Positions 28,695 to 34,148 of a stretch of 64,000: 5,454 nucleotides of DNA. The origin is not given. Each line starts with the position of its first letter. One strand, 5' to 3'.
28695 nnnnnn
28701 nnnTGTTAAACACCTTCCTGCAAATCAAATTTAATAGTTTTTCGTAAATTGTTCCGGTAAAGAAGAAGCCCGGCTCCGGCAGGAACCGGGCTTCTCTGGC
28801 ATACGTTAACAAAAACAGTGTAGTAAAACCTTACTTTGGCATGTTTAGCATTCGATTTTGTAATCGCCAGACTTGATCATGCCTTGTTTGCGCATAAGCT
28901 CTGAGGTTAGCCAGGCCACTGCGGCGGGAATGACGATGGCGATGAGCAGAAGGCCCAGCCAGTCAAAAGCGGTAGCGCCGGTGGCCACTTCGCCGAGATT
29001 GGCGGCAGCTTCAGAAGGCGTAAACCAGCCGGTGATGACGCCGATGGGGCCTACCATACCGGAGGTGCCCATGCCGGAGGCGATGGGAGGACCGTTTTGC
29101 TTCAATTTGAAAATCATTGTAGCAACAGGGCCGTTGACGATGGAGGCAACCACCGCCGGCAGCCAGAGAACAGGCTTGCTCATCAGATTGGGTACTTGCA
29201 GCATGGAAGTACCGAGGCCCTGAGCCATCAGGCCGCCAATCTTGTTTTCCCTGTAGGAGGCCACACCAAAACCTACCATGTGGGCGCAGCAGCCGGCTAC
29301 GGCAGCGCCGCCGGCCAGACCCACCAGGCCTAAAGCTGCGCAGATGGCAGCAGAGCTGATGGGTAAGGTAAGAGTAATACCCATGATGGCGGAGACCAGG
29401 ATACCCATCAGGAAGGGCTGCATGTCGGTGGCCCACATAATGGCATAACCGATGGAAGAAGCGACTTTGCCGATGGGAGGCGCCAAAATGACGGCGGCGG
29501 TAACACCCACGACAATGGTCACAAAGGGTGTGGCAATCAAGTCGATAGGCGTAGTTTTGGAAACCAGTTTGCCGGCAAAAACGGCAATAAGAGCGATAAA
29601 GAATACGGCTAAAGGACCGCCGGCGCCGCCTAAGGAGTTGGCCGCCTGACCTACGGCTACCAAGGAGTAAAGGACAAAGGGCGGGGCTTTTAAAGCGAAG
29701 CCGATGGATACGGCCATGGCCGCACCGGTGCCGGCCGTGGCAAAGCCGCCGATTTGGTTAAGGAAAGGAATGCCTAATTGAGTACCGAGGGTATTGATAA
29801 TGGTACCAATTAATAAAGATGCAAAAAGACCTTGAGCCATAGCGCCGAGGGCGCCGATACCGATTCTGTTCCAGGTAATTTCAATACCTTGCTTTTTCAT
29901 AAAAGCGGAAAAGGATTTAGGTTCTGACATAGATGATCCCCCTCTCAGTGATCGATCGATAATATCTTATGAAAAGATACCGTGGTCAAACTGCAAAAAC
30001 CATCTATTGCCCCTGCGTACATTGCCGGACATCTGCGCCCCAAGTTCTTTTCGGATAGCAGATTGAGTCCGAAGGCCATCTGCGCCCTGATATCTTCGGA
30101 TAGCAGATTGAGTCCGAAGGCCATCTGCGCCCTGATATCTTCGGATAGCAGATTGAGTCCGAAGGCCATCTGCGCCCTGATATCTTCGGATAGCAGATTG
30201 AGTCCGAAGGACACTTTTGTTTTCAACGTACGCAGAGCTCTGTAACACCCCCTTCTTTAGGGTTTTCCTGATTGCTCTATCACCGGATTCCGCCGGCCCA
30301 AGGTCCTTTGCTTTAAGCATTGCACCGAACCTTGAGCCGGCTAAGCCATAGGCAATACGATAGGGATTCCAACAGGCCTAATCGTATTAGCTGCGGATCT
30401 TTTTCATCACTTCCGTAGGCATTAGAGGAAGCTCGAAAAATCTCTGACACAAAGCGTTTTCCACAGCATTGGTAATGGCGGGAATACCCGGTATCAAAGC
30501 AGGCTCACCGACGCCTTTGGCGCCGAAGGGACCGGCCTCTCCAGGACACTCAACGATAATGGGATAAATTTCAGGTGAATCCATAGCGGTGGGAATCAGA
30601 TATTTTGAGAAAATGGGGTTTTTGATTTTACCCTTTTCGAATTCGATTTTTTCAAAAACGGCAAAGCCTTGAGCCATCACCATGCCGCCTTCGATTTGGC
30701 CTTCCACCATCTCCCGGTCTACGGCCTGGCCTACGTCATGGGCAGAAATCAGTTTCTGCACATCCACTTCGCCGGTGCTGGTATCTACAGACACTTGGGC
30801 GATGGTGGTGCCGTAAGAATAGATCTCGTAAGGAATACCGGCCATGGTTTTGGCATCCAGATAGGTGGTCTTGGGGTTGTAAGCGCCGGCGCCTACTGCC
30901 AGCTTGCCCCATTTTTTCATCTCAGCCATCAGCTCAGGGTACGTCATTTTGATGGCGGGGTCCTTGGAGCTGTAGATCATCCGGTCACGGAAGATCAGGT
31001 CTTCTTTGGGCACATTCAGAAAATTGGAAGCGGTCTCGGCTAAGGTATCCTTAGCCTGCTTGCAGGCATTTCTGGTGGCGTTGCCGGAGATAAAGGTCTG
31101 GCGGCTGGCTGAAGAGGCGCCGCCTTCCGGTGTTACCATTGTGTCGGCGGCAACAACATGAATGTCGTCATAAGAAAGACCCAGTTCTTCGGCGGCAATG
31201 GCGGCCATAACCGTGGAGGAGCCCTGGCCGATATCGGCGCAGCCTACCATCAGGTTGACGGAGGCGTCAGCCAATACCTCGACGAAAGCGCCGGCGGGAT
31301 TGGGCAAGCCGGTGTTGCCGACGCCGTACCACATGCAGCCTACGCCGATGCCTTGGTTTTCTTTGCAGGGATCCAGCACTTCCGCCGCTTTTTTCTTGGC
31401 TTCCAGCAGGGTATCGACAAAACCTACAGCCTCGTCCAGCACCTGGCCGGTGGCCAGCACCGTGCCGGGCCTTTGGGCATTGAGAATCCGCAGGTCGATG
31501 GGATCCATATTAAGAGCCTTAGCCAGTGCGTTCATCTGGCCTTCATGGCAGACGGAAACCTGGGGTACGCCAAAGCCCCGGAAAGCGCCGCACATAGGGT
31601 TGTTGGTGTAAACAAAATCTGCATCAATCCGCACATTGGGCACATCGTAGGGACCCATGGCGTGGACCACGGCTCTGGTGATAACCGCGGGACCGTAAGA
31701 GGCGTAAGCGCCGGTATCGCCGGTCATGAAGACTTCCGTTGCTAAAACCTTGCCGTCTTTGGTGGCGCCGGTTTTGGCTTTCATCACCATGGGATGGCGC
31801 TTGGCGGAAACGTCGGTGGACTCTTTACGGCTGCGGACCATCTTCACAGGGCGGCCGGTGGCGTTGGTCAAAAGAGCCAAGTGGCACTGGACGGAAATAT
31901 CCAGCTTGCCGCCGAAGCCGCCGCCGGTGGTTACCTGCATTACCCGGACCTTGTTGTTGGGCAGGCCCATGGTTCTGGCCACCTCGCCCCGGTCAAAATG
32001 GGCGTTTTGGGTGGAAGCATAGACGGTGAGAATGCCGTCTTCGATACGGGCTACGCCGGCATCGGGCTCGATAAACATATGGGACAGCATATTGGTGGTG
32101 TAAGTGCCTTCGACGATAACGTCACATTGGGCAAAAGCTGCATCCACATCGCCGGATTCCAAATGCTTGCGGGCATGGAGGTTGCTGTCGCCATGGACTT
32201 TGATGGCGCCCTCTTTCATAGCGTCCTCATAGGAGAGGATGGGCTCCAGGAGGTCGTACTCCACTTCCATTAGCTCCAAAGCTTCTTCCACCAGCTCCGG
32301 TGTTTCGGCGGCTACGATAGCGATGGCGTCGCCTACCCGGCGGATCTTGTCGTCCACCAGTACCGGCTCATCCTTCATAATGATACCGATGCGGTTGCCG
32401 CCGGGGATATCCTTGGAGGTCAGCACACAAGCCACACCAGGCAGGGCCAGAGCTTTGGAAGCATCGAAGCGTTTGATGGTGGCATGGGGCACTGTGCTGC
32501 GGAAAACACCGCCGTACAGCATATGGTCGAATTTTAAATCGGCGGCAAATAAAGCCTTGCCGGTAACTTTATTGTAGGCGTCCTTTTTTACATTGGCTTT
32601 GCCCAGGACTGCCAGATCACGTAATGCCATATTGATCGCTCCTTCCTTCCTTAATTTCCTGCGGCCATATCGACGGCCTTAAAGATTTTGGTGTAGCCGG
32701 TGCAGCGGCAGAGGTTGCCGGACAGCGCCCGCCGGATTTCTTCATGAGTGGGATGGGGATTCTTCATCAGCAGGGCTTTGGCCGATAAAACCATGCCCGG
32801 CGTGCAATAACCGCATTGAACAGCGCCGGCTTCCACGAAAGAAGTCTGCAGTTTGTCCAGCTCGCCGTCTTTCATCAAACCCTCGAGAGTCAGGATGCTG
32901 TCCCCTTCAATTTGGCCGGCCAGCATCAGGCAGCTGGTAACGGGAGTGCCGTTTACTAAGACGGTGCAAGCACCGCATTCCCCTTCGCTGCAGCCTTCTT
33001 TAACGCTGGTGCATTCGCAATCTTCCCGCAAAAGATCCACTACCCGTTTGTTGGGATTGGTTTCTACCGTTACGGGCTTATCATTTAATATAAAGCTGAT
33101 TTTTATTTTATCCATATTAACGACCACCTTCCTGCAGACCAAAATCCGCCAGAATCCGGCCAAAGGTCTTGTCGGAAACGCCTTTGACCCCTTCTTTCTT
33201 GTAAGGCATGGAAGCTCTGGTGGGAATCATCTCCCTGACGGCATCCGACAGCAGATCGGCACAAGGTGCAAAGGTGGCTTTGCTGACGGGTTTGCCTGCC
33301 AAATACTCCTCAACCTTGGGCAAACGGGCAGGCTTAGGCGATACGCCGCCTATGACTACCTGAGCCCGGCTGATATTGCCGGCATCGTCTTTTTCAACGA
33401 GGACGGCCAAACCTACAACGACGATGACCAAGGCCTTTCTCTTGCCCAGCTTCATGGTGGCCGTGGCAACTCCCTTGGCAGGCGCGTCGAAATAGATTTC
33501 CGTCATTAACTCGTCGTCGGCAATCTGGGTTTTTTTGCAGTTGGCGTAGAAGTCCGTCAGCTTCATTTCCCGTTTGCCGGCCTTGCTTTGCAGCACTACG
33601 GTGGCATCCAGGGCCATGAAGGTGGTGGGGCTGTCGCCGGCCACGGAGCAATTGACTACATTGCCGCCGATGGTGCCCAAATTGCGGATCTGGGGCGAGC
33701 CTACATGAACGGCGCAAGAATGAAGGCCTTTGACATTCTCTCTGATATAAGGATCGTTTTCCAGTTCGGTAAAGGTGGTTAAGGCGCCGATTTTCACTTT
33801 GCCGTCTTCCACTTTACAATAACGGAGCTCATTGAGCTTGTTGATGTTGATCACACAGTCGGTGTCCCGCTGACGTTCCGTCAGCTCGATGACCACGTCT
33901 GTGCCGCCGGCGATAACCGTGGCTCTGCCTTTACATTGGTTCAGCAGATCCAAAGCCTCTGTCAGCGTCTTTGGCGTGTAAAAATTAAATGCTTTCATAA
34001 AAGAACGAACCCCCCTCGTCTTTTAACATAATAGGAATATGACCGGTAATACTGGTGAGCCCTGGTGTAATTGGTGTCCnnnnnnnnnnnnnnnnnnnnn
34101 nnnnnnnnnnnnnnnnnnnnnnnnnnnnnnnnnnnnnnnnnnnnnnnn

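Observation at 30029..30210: Four tandem 45-bp hairpin units between the nicotinate dehydrogenase genes and the embedded transporter gene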

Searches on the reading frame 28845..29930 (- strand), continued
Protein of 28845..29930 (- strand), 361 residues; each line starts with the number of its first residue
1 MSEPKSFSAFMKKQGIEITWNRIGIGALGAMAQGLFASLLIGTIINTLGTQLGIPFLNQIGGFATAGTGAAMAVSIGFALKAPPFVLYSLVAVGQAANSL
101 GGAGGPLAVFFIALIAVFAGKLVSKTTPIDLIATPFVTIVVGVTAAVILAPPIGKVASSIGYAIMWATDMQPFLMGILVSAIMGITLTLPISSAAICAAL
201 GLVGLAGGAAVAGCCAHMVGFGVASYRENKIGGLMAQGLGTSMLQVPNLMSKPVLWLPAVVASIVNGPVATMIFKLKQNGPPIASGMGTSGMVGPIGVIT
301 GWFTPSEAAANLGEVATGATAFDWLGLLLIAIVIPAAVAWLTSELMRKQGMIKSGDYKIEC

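Call 50: find_encoding_contigs(protein=P0035, flank=1500, max_places=3)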
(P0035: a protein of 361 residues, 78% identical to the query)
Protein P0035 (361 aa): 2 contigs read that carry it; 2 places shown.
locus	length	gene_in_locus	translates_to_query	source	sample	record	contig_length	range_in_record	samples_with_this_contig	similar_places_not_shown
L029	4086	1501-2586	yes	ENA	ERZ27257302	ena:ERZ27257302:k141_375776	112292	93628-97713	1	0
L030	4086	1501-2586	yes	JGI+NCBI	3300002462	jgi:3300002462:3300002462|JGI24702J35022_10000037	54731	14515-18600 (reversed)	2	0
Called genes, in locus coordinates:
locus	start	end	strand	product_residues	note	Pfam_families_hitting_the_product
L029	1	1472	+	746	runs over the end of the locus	PF00403:HMA, PF00122:E1-E2_ATPase, PF00702:Hydrolase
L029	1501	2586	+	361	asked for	PF13303:PTS_EIIC_2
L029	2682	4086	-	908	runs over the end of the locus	PF00072:Response_reg, PF00989:PAS (faint), PF00512:HisKA, PF02518:HATPase_c, PF00072:Response_reg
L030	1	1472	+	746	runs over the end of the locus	PF00403:HMA, PF00122:E1-E2_ATPase, PF00702:Hydrolase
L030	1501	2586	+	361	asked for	PF13303:PTS_EIIC_2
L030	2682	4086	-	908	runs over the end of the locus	PF00072:Response_reg, PF00989:PAS (faint), PF00512:HisKA, PF02518:HATPase_c, PF00072:Response_reg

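Call 69: find_encoding_contigs(protein=P0006, flank=2500, max_places=2)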
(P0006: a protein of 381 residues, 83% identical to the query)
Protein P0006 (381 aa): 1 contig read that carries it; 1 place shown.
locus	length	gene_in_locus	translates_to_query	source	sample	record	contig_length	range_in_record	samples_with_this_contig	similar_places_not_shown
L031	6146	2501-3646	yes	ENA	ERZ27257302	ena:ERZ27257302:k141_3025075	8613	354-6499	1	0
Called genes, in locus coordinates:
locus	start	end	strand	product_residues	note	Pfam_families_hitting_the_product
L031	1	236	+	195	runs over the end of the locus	?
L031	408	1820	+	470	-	PF02310:B12-binding, PF04055:Radical_SAM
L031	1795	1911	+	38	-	-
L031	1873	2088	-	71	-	-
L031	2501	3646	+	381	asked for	PF13303:PTS_EIIC_2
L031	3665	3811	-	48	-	-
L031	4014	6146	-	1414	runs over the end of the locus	?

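Call 70: find_encoding_contigs(protein=P0011, flank=2500, max_places=2)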
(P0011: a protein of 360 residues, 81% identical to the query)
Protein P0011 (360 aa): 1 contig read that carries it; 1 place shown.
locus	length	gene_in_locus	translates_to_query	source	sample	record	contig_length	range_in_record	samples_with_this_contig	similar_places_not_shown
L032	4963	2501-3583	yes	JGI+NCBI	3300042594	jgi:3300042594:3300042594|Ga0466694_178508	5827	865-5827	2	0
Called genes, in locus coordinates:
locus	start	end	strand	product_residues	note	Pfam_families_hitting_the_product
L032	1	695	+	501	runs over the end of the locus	PF14238:DUF4340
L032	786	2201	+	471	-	PF01637:ATPase_2, PF13173:AAA_14, PF03008:DUF234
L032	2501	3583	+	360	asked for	PF13303:PTS_EIIC_2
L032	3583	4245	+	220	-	PF12804:NTP_transf_3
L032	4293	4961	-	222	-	PF01933:CofD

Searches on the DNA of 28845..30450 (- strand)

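Call 31: search_rna_families(source=window, start=29880, end=30450, threshold=evalue, max_evalue=10, show_alignments=3)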
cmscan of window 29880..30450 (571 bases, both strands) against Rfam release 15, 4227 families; matches with E-value up to 10: 4.
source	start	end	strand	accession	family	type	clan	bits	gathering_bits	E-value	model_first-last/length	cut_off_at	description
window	29932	29953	+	RF01127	sR42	Gene; snRNA; snoRNA; CD-box;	-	14.8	38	0.48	41-63/63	no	Small nucleolar RNA sR42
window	30393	30416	-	RF00588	SNORD41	Gene; snRNA; snoRNA; CD-box;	CL00058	14.7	41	7.9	1-70/70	no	Small nucleolar RNA SNORD41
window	30284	30348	+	RF00741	mir-378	Gene; miRNA;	-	14.2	80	8.6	1-66/66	no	mir-378 microRNA precursor family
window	29909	29925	+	RF02129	GNAS-AS1_3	Gene; lncRNA;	-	12.1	42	4.4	1-38/38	no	GNAS antisense RNA 1 conserved region 3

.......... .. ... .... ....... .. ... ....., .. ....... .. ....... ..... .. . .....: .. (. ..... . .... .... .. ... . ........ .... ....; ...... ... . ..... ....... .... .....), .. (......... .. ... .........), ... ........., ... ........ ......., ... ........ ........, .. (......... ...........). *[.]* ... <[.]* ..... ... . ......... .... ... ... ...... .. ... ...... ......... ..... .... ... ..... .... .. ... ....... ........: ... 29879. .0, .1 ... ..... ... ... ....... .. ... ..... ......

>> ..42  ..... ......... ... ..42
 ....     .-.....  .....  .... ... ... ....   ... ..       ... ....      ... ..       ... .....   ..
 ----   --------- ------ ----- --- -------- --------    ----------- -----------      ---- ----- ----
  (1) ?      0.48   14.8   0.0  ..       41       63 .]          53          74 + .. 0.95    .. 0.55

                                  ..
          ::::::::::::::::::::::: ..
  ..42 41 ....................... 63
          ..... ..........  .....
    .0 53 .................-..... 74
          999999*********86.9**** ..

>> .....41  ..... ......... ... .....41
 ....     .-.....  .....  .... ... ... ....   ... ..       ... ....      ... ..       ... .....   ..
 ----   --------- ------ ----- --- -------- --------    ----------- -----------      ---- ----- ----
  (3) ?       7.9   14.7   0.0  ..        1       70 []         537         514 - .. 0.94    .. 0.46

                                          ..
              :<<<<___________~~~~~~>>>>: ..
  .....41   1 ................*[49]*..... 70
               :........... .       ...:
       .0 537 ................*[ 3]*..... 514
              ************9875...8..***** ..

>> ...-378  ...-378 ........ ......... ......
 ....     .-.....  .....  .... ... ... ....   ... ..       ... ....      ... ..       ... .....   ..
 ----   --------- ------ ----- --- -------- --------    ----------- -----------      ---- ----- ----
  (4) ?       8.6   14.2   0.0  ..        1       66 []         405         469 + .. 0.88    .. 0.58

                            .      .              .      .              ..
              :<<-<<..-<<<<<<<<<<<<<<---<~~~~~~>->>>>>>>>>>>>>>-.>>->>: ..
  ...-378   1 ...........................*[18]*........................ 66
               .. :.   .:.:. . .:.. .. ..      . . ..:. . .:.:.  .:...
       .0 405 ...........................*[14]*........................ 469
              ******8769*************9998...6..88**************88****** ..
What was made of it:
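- On Known structured RNA families (riboswitches, ribozymes, leaders): Only noise at E <= 10 over 29880-30450 (call 31).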

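Call 32: search_rna_families(source=L015, start=3780, end=4060, threshold=evalue, max_evalue=10, show_alignments=3)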
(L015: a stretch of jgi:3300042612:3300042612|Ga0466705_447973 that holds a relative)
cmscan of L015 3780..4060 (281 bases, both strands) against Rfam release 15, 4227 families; matches with E-value up to 10: 1.
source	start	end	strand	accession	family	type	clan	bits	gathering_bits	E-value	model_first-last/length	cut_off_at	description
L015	4006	4022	-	RF02129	GNAS-AS1_3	Gene; lncRNA;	-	12.1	42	2.2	1-38/38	no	GNAS antisense RNA 1 conserved region 3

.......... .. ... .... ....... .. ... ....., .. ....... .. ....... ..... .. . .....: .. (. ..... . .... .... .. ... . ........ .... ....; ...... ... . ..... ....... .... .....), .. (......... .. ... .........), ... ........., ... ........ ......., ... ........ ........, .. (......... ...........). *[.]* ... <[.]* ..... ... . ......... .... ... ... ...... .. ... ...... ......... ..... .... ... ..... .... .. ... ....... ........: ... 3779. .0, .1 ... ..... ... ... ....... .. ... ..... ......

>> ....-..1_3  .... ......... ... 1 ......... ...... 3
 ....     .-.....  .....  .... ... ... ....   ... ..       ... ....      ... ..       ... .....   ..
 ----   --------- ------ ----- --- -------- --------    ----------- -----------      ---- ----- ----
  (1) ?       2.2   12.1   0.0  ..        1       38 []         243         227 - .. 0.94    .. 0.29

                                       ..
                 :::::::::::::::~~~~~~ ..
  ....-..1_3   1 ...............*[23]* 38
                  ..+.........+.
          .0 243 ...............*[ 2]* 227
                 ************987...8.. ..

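Call 54: search_dna_similar(query=window:29990-30250:-, collection=plasmids, mode=distant, max_evalue=0.01)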
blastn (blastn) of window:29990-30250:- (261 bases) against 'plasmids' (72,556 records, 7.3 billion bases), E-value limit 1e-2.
No match.

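Call 55: search_dna_similar(query=window:29990-30250:-, collection=phages, mode=distant, max_evalue=0.01)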
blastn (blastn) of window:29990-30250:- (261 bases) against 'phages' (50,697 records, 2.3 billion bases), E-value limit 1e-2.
Records with a match: 1; places in all: 1; records where one place covers at least 80% of the query: 0.
Best place of each record, by identity: 80-90% 1.
By first word of the organism name: Bacteriophage 1.
By host as written in the record: - 1.
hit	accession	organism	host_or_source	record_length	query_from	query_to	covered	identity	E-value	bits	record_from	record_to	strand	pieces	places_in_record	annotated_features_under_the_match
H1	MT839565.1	Bacteriophage sp.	human fecal samples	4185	62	162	39%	80.4%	6e-3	93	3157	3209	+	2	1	record has no annotation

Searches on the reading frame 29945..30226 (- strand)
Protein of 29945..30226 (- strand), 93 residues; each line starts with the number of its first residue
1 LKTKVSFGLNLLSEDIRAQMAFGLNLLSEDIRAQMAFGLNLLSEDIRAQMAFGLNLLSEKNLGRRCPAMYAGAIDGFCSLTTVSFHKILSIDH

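Call 44: search_protein_families(library=pfam, proteins=[window:29945-30226:-], max_evalue=1)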
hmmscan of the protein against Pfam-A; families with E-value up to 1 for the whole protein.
window:29945-30226:- (93 aa): 3 families
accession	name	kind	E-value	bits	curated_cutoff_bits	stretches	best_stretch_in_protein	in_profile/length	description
PF20924.2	RLIP76_Ral-bd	-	0.015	15.8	24.5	0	29-46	3-20/49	RLIP76, Ral binding domain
PF24583.1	DUF7610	-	0.035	14.8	27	0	27-48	28-49/79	Domain of unknown function (DUF7610)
PF19976.4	GAAD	-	0.037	14.5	23.6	0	12-38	12-38/62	GTPase-associated adaptor domain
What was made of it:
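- In the Pfam hits no single stretch passes the threshold (call 44).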

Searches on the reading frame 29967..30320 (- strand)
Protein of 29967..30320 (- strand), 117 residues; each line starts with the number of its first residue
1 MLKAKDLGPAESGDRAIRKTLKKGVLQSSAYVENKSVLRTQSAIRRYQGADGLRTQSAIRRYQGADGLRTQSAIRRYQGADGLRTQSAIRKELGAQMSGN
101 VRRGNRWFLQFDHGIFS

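Call 44: search_protein_families(library=pfam, proteins=[window:29967-30320:-], max_evalue=1)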
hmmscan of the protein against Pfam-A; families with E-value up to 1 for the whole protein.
window:29967-30320:- (117 aa): 5 families
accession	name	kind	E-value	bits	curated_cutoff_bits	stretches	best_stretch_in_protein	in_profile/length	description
PF01471.23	PG_binding_1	-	5.5e-05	23.7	23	0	66-84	26-44/57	Putative peptidoglycan binding domain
PF11673.13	DUF3269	-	0.046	14.6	25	0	31-54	37-59/73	Protein of unknown function (DUF3269)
PF21792.3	DAB2_SBM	-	0.12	12.2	27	0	40-54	2-14/23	Disabled homolog 2-like, sulfatide-binding motifs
PF20406.3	SAM_KSR1_N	-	0.4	10.6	23.1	0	81-93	16-28/54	Kinase suppressor RAS 1 N-terminal helical hairpin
PF00612.33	IQ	-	0.88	10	20.3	0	35-48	2-15/21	IQ calmodulin-binding motif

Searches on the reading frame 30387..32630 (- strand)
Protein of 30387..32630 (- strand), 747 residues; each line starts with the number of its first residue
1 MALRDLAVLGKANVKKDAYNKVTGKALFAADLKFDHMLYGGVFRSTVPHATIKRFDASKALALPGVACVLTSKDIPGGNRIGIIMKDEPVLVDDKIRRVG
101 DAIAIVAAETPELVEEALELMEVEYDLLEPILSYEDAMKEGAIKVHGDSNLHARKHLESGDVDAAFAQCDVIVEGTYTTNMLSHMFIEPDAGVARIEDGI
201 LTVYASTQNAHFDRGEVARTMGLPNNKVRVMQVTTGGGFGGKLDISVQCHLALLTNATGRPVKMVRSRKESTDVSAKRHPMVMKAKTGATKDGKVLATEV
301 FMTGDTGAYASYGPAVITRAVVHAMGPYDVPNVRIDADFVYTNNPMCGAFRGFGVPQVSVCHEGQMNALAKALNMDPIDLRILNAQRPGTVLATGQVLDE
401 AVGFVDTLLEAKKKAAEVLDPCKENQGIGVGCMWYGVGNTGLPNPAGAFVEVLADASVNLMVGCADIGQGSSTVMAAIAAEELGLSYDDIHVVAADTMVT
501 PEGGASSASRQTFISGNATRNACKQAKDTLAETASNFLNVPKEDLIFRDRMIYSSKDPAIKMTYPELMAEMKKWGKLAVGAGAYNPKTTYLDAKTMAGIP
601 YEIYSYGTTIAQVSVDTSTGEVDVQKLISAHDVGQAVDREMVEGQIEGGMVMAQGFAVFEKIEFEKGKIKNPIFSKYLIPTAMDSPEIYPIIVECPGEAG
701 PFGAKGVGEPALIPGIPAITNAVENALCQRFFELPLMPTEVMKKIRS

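Call 8: search_protein_families(library=pfam, proteins=[window:30387-32630:-])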
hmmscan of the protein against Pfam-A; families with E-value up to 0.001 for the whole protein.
window:30387-32630:- (747 aa): 3 families
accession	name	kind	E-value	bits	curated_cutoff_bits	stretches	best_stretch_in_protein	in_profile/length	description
PF02738.23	MoCoBD_1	-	1.6e-80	270.2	27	1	152-384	10-243/244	Molybdopterin cofactor-binding domain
PF20256.3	MoCoBD_2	-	5.8e-73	246.3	27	1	412-686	11-283/283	Molybdopterin cofactor-binding domain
PF01315.27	Ald_Xan_dh_C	-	8.9e-28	97.2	31.3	1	23-128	1-109/110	Aldehyde oxidase and xanthine dehydrogenase, a/b hammerhead domain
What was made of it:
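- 30387..32630 (-): Molybdopterin subunit gene (ndhL-like) upstream of the array. Pfam Ald_Xan_dh_C, MoCoBD_1 and MoCoBD_2 (call 8).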

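Call 42: find_encoding_contigs(protein=window:30387-32630:-, flank=1600, max_places=10)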
Protein window:30387-32630:- (747 aa): 1 contig read that carries it; 1 place shown.
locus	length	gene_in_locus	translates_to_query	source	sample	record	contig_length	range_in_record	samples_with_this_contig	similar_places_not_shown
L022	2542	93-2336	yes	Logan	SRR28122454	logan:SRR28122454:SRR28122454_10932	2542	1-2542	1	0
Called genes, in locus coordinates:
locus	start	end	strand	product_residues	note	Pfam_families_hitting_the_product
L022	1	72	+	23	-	?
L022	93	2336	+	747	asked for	PF01315:Ald_Xan_dh_C, PF02738:MoCoBD_1, PF20256:MoCoBD_2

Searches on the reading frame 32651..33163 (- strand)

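Call 8: search_protein_families(library=pfam, proteins=[window:32651-33163:-])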
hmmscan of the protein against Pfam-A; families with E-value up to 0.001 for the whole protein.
window:32651-33163:- (170 aa): 3 families
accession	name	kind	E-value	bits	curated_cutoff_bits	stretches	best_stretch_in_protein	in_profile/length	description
PF01799.25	Fer2_2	-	1.8e-32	111.7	30.3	1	92-164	1-74/75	[2Fe-2S] binding domain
PF13085.11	Fer2_3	-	2.5e-06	27.9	27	1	52-96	46-89/107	2Fe-2S iron-sulfur cluster binding domain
PF00111.32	Fer2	-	4.1e-06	27.1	21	1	25-74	2-52/77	2Fe-2S iron-sulfur cluster binding domain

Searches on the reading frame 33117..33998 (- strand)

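Call 8: search_protein_families(library=pfam, proteins=[window:33117-33998:-])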
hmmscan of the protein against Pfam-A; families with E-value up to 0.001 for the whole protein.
window:33117-33998:- (293 aa): 3 families
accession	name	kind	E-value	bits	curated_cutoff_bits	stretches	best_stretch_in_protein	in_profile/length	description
PF00941.27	FAD_binding_5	-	3.8e-49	167.2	27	1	3-169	2-166/170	FAD binding domain in molybdopterin dehydrogenase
PF03450.22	CO_deh_flav_C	-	7.8e-14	52.1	25.5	1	182-275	3-95/102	CO dehydrogenase flavoprotein C-terminal domain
PF01565.28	FAD_binding_4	-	0.001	19.2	26.4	0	10-133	11-127/139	FAD binding domain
